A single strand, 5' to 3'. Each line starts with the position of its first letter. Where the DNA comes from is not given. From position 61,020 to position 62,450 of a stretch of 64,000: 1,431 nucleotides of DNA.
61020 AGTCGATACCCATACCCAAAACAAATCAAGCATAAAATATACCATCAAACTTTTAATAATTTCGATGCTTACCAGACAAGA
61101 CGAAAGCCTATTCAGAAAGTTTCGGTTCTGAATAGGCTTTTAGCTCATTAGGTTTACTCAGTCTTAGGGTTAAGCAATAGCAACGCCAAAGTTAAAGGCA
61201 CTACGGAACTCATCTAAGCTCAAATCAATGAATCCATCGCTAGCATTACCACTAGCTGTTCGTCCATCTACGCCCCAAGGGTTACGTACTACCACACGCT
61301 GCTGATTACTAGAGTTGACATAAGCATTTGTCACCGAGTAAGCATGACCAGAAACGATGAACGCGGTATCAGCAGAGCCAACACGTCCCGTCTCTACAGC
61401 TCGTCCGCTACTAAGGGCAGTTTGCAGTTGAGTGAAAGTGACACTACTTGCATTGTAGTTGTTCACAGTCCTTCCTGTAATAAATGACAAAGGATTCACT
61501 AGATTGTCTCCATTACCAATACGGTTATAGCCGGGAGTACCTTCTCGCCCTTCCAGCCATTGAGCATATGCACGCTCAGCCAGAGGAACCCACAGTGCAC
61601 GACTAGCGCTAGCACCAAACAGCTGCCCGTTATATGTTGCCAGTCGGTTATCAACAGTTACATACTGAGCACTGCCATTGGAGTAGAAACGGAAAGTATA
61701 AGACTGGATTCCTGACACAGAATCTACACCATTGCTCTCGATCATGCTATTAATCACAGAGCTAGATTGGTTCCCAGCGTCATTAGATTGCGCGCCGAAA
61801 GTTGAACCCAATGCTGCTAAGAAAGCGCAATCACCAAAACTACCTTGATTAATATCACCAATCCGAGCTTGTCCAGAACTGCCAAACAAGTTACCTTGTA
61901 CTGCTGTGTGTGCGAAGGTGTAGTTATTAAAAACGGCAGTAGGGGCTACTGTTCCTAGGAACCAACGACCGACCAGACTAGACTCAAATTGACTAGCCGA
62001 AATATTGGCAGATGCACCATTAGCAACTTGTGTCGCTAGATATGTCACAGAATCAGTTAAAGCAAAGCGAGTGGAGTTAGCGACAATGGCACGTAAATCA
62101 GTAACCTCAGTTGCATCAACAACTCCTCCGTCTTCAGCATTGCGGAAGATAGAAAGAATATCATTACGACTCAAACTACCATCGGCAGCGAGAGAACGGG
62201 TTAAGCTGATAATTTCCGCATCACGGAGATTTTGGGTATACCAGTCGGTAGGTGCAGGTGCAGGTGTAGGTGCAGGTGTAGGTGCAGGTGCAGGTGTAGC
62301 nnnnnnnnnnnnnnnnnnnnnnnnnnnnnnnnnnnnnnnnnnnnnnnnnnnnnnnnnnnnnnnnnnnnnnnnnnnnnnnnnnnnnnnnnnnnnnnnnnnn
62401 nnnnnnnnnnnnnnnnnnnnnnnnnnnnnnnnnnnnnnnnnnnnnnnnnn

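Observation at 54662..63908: Type-I secretion pair adjacent to a parvulin PPIase, an orphan small ORF and a leaderless calpain-type protease: candidate dedicated protease-export module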

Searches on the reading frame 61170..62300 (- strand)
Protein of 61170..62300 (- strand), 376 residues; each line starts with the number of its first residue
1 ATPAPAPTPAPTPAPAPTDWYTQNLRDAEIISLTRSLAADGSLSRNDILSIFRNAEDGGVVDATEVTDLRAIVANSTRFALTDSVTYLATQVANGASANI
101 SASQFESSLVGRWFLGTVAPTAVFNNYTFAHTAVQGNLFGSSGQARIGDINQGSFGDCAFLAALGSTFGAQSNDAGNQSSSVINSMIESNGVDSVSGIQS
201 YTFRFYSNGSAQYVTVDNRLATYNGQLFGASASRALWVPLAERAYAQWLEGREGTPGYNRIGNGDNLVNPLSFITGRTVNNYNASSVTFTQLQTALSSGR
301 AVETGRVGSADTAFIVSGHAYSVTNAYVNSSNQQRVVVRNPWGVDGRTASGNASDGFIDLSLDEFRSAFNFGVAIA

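Call 26: search_solved_structures(query=window:61170-62300:-, max_evalue=0.01, show_alignments=2)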
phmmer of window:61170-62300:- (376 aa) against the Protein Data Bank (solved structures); distinct sequences matched with E-value up to 0.01: 18.
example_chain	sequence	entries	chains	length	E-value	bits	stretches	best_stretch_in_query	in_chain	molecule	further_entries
1kfu_L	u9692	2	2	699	2.4e-09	40.3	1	144-346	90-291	M-CALPAIN LARGE SUBUNIT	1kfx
2p0r_A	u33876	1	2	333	1.2e-08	38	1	143-344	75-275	Calpain-9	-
1ziv_A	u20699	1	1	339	1.3e-08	37.9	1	143-344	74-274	Calpain 9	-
1mdw_A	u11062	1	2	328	2.7e-08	36.9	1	144-346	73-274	Calpain II, catalytic subunit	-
2nqa_A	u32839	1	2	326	3.6e-08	36.4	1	144-344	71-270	Calpain-8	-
1u5i_A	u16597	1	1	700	1.6e-07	34.3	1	144-347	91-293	Calpain 2, large [catalytic] subunit precursor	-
1df0_A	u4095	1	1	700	1.6e-07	34.3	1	144-347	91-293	M-CALPAIN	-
3bow_A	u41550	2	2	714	1.7e-07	34.2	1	144-346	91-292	Calpain-2 catalytic subunit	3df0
6bjd_A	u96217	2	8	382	4.3e-07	32.9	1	147-259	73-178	Calpain-3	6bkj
6bgp_A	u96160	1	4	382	7.5e-06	28.8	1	148-259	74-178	Calpain-3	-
6bdt_A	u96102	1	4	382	1e-05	28.4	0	148-259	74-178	Calpain-3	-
6p3q_A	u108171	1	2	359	1.6e-05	27.7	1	148-343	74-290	Calpain-5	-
7w7o_A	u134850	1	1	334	2.2e-05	27.3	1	146-348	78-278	Calpain-1 catalytic subunit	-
2ary_A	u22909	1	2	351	2.6e-05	27.1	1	146-348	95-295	Calpain-1 catalytic subunit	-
1zcm_A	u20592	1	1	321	2.9e-05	26.9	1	145-348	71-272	Calpain 1, large [catalytic] subunit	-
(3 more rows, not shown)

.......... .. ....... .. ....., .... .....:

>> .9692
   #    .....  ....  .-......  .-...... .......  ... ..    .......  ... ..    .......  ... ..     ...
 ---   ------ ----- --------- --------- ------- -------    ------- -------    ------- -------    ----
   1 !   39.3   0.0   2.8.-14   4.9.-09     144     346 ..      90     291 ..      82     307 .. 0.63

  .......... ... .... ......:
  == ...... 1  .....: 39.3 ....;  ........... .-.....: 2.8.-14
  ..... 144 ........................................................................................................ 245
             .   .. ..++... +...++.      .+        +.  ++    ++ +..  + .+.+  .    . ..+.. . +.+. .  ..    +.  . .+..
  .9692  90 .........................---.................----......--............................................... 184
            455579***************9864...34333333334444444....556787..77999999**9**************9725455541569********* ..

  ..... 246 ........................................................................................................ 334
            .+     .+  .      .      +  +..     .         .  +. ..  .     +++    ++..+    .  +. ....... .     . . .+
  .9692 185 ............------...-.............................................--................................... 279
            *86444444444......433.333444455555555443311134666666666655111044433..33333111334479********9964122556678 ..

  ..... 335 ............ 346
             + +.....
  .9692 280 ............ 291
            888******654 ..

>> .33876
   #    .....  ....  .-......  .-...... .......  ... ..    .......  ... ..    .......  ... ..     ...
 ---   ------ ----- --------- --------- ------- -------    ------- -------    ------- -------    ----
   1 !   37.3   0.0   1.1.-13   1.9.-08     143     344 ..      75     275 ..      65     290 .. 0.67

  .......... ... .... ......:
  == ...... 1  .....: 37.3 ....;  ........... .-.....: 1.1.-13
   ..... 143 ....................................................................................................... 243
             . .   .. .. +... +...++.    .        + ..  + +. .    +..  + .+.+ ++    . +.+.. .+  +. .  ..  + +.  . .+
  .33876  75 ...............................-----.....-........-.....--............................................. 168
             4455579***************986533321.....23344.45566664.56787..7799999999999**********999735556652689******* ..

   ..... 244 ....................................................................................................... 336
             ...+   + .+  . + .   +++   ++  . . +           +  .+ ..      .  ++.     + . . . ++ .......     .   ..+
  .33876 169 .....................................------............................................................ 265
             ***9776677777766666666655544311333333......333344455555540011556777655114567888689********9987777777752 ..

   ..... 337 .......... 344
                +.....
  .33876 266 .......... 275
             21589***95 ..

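Call 27: find_homologous_proteins(query=window:61173-62276:-, max_evalue=1e-10)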
Query window:61173-62276:- (368 aa): 77 proteins with E <= 1e-10 among 8000 candidates.
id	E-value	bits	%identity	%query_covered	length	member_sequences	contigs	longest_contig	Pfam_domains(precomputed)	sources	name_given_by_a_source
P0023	5.1e-137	475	61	99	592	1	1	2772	PF00648.28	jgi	jgi:hypothetical protein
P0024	6.3e-133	462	60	97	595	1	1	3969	PF00648.28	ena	-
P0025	3.5e-132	459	61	100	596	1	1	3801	PF04151.22,PF00648.28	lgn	-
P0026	4.0e-127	442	60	97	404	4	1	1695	PF00648.28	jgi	-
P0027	6.4e-127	442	60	99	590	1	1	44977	PF04151.22,PF00648.28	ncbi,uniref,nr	ncbi:C2 family cysteine protease [Anabaena subtropica]|uniref:Pre-peptidase C-terminal domain-contai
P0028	1.0e-125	438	60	93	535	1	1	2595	PF00648.28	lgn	-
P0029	2.5e-125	437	58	97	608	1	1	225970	PF00648.28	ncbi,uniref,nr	ncbi:C2 family cysteine protease [Anabaena sp. UHCC 0399]|uniref:C2 family cysteine protease n=1 Tax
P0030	5.7e-125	435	60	98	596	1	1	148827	PF04151.22,PF00648.28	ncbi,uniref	ncbi:C2 family cysteine protease [Pantanalinema rosaneae CENA516]|uniref:C2 family cysteine protease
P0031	6.3e-125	435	59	100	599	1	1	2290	PF04151.22,PF00648.28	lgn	-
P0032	1.5e-124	434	58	97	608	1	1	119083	PF11797.15,PF00648.28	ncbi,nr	ncbi:peptidase [Anabaena minutissima FACHB-250]|nr:peptidase [Anabaena minutissima FACHB-250]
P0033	2.1e-123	430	56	99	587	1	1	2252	PF04151.22,PF00648.28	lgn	-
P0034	7.4e-122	425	57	99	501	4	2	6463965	PF04151.22,PF00648.28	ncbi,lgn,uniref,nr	ncbi:unknown protein [Nostoc sp. NIES-3756]|uniref:C2 family cysteine protease n=1 Tax=Nostoc sp. NI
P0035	1.1e-121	425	56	99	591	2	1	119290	PF04151.22,PF00648.28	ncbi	ncbi:MAG TPA: C2 family cysteine protease [Leptolyngbyaceae cyanobacterium]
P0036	1.4e-121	424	55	97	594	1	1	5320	PF04151.22,PF00648.28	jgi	jgi:hypothetical protein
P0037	4.3e-120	419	57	97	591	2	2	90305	PF04151.22,PF00648.28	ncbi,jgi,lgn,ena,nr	ncbi:MAG TPA: pre-peptidase C-terminal domain-containing protein [Trichormus sp. M33_DOE_039]|nr:pre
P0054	2.5e-101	358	51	99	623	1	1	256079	PF00648.28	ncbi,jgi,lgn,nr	ncbi:MAG: hypothetical protein KME64_02065 [Scytonematopsis contorta HA4267-MV1]|jgi:hypothetical pr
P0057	1.4e-95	339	47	99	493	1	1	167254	PF00648.28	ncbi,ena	-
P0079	1.1e-24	106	32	92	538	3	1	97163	PF04151.22,PF00648.28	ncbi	ncbi:C2 family cysteine protease [Phormidesmis sp. 146-33]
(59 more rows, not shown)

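Call 30: find_encoding_contigs(protein=P0030, flank=10000, max_places=1)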
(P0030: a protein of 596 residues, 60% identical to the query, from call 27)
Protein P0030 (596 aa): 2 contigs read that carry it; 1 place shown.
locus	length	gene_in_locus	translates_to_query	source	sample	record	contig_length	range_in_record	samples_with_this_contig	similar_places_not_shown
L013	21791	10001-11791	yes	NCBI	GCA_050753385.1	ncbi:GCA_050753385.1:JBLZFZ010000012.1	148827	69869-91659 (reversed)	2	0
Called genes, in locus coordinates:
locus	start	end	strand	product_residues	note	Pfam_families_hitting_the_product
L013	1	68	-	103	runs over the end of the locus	-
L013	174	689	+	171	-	-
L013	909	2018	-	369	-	PF19580:Exo_endo_phos_3, PF03372:Exo_endo_phos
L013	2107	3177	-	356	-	PF00445:Ribonuclease_T2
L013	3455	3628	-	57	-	-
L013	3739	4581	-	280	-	PF04294:VanW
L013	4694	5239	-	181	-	-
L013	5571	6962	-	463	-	PF13187:Fer4_9 (faint), PF00037:Fer4 (faint), PF13183:Fer4_8, PF13237:Fer4_10 (weak), PF12838:Fer4_7, PF13484:Fer4_16 (weak), PF13534:Fer4_17, PF02754:CCG, +4 more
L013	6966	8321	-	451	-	PF01565:FAD_binding_4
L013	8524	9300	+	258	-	PF00117:GATase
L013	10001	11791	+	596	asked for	PF04151:PPC, PF00648:Peptidase_C2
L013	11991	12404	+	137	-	-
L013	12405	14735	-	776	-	PF05226:CHASE2, PF08448:PAS_4 (faint), PF00512:HisKA, PF02518:HATPase_c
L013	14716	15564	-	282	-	PF04773:FecR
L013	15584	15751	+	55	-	-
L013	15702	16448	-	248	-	PF00481:PP2C, PF13672:PP2C_2, PF07228:SpoIIE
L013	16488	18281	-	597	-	PF03109:ABC1, PF27536:UbiB_helical (weak)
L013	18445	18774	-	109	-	PF20711:DUF6825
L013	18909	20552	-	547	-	PF00069:Pkinase, PF07714:PK_Tyr_Ser-Thr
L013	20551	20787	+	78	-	-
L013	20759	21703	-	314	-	-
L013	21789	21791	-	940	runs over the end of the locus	PF01368:DHH (weak), PF00571:CBS, PF01743:PolyA_pol, PF12627:PolyA_pol_RNAbd (faint)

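Call 31: find_encoding_contigs(protein=P0054, flank=10000, max_places=1)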
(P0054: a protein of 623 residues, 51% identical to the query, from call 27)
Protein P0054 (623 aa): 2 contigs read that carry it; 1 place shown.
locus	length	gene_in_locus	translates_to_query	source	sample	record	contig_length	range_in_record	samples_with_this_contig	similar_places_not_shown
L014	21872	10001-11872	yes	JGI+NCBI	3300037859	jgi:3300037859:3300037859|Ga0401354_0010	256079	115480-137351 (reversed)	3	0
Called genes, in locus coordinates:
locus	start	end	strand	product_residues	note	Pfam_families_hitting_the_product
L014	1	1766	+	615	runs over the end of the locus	PF00069:Pkinase, PF07714:PK_Tyr_Ser-Thr, PF01636:APH (faint), PF25058:ARM_TT21 (faint)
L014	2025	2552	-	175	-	PF13384:HTH_23 (weak)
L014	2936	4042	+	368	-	-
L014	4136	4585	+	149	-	PF12728:HTH_17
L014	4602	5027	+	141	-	PF13470:PIN_3 (weak)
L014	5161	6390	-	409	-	PF05977:MFS_3, PF06609:TRI12 (weak), PF07690:MFS_1, PF00083:Sugar_tr, PF12832:MFS_1_like, PF13347:MFS_2 (weak), PF07690:MFS_1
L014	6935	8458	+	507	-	PF07992:Pyr_redox_2 (weak), PF00070:Pyr_redox (faint), PF01266:DAO (weak), PF01593:Amino_oxidase, PF13450:NAD_binding_8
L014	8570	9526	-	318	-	-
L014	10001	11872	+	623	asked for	PF00648:Peptidase_C2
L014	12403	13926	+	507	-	PF07992:Pyr_redox_2 (weak), PF00070:Pyr_redox (faint), PF01266:DAO (weak), PF01593:Amino_oxidase, PF13450:NAD_binding_8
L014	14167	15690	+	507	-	PF07992:Pyr_redox_2 (weak), PF00070:Pyr_redox (faint), PF01266:DAO (weak), PF01593:Amino_oxidase, PF13450:NAD_binding_8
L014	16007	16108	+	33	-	-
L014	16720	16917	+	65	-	-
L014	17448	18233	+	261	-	PF13267:DUF4058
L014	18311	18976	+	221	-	PF00106:adh_short, PF01370:Epimerase (weak), PF08659:KR, PF13561:adh_short_C2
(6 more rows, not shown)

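Call 32: find_encoding_contigs(protein=P0057, flank=10000, max_places=1)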
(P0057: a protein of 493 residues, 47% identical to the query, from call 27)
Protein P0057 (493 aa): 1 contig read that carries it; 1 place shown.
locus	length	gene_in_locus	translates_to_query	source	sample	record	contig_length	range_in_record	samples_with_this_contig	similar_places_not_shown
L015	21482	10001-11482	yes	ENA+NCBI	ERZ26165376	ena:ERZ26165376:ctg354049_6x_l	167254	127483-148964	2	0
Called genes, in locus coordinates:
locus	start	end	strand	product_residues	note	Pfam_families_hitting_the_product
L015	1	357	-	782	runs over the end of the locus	PF12770:CHAT, PF05226:CHASE2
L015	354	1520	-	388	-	PF08852:DUF1822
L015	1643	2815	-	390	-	PF04297:UPF0122 (faint), PF04545:Sigma70_r4 (weak)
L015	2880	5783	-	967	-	PF05860:TPS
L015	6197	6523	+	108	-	PF08239:SH3_3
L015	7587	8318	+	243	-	PF02462:Opacity (weak)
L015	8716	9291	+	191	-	-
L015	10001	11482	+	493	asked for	PF00648:Peptidase_C2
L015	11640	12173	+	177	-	-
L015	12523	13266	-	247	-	PF13495:Phage_int_SAM_4 (weak), PF00589:Phage_integrase (weak)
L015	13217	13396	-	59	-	-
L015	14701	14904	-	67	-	-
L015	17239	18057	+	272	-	PF00589:Phage_integrase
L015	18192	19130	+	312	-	PF12146:Hydrolase_4, PF00561:Abhydrolase_1, PF12697:Abhydrolase_6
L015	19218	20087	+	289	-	PF13370:Fer4_13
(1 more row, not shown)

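Call 37: find_encoding_contigs(protein=P0034, flank=10000, max_places=1)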
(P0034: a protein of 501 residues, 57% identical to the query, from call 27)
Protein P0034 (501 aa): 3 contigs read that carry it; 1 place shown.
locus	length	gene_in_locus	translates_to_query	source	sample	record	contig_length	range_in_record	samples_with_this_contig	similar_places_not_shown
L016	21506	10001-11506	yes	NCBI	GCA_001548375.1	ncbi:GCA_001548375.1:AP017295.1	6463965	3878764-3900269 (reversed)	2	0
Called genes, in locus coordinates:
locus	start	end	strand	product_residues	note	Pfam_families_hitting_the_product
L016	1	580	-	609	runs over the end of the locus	PF00512:HisKA (faint), PF02518:HATPase_c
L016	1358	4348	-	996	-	PF22735:NNH3, PF05729:NACHT, PF00805:Pentapeptide, PF13576:Pentapeptide_3 (faint), PF13599:Pentapeptide_4, PF00805:Pentapeptide, PF13599:Pentapeptide_4 (weak), PF00805:Pentapeptide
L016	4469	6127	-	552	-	-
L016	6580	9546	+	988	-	PF17162:DUF5118 (weak), PF17148:DUF5117, PF16313:DUF4953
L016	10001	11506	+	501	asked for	PF04151:PPC, PF00648:Peptidase_C2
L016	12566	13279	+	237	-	-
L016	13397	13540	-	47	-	-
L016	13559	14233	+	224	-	PF00440:TetR_N, PF17938:TetR_C_29 (weak)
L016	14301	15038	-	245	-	PF09353:DUF1995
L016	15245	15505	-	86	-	PF23856:DUF7219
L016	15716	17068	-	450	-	PF04151:PPC (weak)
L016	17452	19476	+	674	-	PF00069:Pkinase, PF07714:PK_Tyr_Ser-Thr, PF24796:WDR55, PF00400:WD40, PF23381:Beta-prop_IFT122_1st, PF24105:Beta-prop_CAF1B_HIR1, PF24807:WD40_CDC20-Fz, PF24814:WD40_Prp19, +106 more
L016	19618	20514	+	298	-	PF01555:N6_N4_Mtase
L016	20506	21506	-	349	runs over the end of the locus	-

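Call 38: find_encoding_contigs(protein=P0079, flank=10000, max_places=1)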
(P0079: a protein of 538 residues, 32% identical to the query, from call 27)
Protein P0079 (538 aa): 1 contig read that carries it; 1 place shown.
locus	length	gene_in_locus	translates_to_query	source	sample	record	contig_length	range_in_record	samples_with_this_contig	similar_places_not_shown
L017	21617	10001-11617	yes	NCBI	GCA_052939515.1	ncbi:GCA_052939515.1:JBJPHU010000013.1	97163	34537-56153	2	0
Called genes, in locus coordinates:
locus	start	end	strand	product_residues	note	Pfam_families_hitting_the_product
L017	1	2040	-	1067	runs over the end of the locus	PF00931:NB-ARC, PF07719:TPR_2 (faint), PF13374:TPR_10 (faint), PF00515:TPR_1 (faint), PF13176:TPR_7 (faint), PF13424:TPR_12, PF18055:RPN6_N (weak)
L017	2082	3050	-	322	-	-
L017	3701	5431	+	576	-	PF13231:PMT_2 (weak)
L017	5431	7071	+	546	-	PF13231:PMT_2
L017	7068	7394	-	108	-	-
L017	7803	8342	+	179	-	PF00188:CAP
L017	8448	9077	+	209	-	PF01612:DNA_pol_A_exo1, PF13482:RNase_H_2 (faint)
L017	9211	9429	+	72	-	-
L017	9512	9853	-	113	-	-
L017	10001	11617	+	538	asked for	PF04151:PPC (weak), PF00648:Peptidase_C2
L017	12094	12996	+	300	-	PF01545:Cation_efflux, PF16916:ZT_dimer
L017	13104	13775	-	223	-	PF01936:NYN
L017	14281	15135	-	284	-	PF03575:Peptidase_S51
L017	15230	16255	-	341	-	PF07082:DUF1350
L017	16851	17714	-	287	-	-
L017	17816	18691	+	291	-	PF00583:Acetyltransf_1, PF13508:Acetyltransf_7 (weak), PF18014:Acetyltransf_18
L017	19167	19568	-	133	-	PF01609:DDE_Tnp_1 (weak)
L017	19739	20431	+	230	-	PF01584:CheW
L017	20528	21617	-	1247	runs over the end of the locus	-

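Call 48: find_related_loci(query=A2, collection=metagenome_contigs, flank=10000)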
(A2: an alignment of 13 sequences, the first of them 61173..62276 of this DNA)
Query A2 (368 aa) in metagenome_contigs; peptide patterns used: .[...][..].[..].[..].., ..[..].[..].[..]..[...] (x = any residue, [..] = any of these).
600 stretches matched a pattern (row limit reached: there are more); 319 encode a relative of the query (tblastn E <= 1e-3); the best 80 are kept; 80 distinct loci.
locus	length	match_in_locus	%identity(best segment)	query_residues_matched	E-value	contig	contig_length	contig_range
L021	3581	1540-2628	63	11-368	9e-150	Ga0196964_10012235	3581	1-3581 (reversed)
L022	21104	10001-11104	58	4-368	5e-132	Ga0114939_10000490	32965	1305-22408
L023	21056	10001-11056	57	11-368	1e-130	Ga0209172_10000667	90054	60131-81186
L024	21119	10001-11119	51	6-368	6e-113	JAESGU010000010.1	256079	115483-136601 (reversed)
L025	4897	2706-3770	49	11-361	7e-94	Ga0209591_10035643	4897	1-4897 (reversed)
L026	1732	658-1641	42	9-335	2e-63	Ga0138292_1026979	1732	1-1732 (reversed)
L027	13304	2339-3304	41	11-335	4e-60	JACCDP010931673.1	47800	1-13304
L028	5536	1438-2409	41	11-335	3e-58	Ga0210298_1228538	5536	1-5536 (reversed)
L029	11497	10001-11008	39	3-335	2e-57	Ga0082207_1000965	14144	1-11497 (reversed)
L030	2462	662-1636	40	9-335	2e-57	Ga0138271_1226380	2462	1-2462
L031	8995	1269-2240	39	9-335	4e-56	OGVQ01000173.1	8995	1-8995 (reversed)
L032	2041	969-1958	40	9-335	6e-57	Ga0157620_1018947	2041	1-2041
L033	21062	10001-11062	39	11-361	3e-61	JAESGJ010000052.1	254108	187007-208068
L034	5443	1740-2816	38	1-352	6e-54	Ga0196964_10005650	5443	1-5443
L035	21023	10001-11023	37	2-335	2e-53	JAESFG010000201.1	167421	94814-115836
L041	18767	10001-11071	34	3-363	1e-49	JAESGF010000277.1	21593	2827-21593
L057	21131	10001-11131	36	3-361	3e-51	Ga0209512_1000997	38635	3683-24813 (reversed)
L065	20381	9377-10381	32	2-337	3e-42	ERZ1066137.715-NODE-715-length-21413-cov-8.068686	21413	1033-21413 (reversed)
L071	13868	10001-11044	32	11-363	8e-41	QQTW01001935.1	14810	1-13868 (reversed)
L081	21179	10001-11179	32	5-362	2e-38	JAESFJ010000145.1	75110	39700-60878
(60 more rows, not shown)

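Call 64: search_protein_families(library=pfam, proteins=[L041:6699-8453:+, L041:11653-13155:+, L057:6091-8202:+, L065:6760-8652:+, L065:10981-12384:+, L081:12609-16418:+, L081:17784-20138:+, L033:9605-11089:+, L041:13289-14785:-], max_evalue=0.0001)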
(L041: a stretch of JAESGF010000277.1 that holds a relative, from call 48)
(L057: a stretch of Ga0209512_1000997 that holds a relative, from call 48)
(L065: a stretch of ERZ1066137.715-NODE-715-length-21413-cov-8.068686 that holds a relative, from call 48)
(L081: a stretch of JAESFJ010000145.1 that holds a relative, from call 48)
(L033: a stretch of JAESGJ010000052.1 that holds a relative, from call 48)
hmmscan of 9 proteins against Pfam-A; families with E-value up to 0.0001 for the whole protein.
L041:6699-8453:+ (584 aa): 2 families
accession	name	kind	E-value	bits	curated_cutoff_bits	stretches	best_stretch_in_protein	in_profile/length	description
PF00082.27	Peptidase_S8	-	1.1e-31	110.7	21.8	1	295-565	2-288/288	Subtilase family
PF04151.21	PPC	-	3.3e-07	31.5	25.9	1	35-106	2-69/70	Bacterial pre-peptidase C-terminal domain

L041:11653-13155:+ (500 aa): 1 family
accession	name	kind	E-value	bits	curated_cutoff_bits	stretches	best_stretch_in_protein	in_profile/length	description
PF00082.27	Peptidase_S8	-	1.7e-61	208.5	21.8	1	116-376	1-278/288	Subtilase family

L057:6091-8202:+ (703 aa): 2 families
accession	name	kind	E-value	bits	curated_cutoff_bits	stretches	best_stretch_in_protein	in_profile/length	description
PF00082.27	Peptidase_S8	-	2.9e-27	96.2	21.8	1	412-684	2-288/288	Subtilase family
PF04151.21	PPC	-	4.8e-13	50.2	25.9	2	156-219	3-69/70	Bacterial pre-peptidase C-terminal domain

L065:6760-8652:+ (630 aa): 1 family
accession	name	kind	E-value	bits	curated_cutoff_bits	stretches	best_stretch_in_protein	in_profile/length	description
PF00082.27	Peptidase_S8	-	2.7e-27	96.3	21.8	1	318-613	3-288/288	Subtilase family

L065:10981-12384:+ (467 aa): 1 family
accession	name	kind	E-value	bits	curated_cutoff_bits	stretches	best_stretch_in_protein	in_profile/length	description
PF00082.27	Peptidase_S8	-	3.2e-64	217.4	21.8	1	109-370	1-283/288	Subtilase family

L081:12609-16418:+ (1269 aa): 1 family
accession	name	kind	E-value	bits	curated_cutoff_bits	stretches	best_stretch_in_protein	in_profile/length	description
PF05860.19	TPS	-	2.3e-48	165.8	33.5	1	39-242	1-205/252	TPS secretion domain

L081:17784-20138:+ (784 aa): 2 families
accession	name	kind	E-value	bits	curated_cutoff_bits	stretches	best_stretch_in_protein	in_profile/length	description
PF05226.16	CHASE2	-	3e-60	204.4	26.3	1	392-715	3-256/257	CHASE2 domain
PF12770.12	CHAT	-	2.2e-16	60.6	24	1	109-354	15-281/289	CHAT domain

L033:9605-11089:+ (494 aa): 1 family
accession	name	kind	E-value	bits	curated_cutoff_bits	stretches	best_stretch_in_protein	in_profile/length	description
PF00648.27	Peptidase_C2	-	2.3e-19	70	23.8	1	261-461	39-244/297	Calpain family cysteine protease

L041:13289-14785:- (498 aa): 3 families
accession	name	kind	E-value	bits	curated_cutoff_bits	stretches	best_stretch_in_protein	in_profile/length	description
PF13437.12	HlyD_3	-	9.7e-17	62.1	22.2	1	351-450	1-95/106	HlyD family secretion protein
PF13533.13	Biotin_lipoyl_2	-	3.4e-06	27.2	29.8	1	89-111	8-30/32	Biotin-lipoyl like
PF16576.10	HlyD_D23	-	8.1e-06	25.7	30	1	299-431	77-187/214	Barrel-sandwich domain of CusB or HlyD membrane-fusion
